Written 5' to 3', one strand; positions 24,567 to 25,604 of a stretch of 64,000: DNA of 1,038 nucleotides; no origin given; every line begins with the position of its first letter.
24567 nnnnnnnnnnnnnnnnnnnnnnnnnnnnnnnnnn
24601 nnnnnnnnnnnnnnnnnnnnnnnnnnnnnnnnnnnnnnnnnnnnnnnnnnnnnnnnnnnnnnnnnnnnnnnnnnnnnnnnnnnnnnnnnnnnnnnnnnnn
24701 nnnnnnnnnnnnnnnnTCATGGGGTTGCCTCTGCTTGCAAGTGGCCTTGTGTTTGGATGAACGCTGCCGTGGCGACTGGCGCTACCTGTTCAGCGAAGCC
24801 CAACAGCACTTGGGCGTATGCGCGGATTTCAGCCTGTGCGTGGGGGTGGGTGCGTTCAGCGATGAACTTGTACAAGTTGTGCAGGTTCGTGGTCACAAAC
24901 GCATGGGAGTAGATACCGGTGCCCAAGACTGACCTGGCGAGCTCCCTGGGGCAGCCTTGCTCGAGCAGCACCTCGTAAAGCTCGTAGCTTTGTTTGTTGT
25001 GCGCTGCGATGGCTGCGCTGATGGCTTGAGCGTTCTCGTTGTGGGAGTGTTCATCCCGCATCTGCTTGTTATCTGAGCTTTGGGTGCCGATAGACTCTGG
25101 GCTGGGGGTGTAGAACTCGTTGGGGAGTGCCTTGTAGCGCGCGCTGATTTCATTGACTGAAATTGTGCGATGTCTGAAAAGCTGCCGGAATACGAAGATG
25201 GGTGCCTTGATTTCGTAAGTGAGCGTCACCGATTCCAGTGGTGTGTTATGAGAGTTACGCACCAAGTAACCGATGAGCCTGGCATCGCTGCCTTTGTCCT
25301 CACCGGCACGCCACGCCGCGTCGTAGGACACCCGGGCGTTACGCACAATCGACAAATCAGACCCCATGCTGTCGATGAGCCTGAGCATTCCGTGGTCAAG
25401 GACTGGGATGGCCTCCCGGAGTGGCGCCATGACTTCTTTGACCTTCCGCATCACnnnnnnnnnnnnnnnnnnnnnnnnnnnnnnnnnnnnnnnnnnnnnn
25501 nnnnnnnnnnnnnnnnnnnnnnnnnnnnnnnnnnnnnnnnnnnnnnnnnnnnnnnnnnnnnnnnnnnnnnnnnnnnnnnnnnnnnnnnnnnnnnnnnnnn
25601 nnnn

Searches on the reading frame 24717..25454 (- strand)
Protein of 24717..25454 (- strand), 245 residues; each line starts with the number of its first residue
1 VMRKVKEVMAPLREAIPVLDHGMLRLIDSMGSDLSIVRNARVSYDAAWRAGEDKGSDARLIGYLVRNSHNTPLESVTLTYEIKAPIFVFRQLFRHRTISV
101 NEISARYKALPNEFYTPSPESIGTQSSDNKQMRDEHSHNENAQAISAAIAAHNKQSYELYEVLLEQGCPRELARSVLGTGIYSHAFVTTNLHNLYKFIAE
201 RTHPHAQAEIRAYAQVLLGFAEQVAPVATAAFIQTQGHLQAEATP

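Call 8: search_protein_families(library=pfam, proteins=[window:24717-25454:-], max_evalue=0.001)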
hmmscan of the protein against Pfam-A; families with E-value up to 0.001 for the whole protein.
window:24717-25454:- (245 aa): 1 family
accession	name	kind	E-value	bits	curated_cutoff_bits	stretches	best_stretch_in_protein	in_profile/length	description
PF02511.20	Thy1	-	5.3e-45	154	24.8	1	25-227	1-191/191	Thymidylate synthase complementing protein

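Call 35: find_related_loci(query=window:24717-25454:-, collection=viral_contigs, flank=10000)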
Query window:24717-25454:- (245 aa) in viral_contigs; peptide patterns used: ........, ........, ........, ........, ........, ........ (x = any residue, [..] = any of these).
13 stretches matched a pattern; 9 encode a relative of the query (tblastn E <= 1e-3); 9 distinct loci.
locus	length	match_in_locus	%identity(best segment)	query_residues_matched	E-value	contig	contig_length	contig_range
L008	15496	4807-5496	59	10-240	3e-93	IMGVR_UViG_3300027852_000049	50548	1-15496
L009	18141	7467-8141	60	12-237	7e-93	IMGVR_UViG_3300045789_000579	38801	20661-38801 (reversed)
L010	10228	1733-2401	61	15-232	2e-86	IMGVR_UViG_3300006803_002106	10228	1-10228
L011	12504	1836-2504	54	18-242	2e-78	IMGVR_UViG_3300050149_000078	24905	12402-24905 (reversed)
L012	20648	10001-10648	47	16-234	1e-61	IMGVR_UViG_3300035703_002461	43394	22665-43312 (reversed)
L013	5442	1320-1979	41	16-236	3e-49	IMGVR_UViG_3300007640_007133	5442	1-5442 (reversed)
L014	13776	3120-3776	45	10-232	4e-49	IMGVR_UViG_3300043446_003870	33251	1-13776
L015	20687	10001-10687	35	2-232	3e-37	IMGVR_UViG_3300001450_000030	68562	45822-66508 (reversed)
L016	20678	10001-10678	43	10-238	2e-57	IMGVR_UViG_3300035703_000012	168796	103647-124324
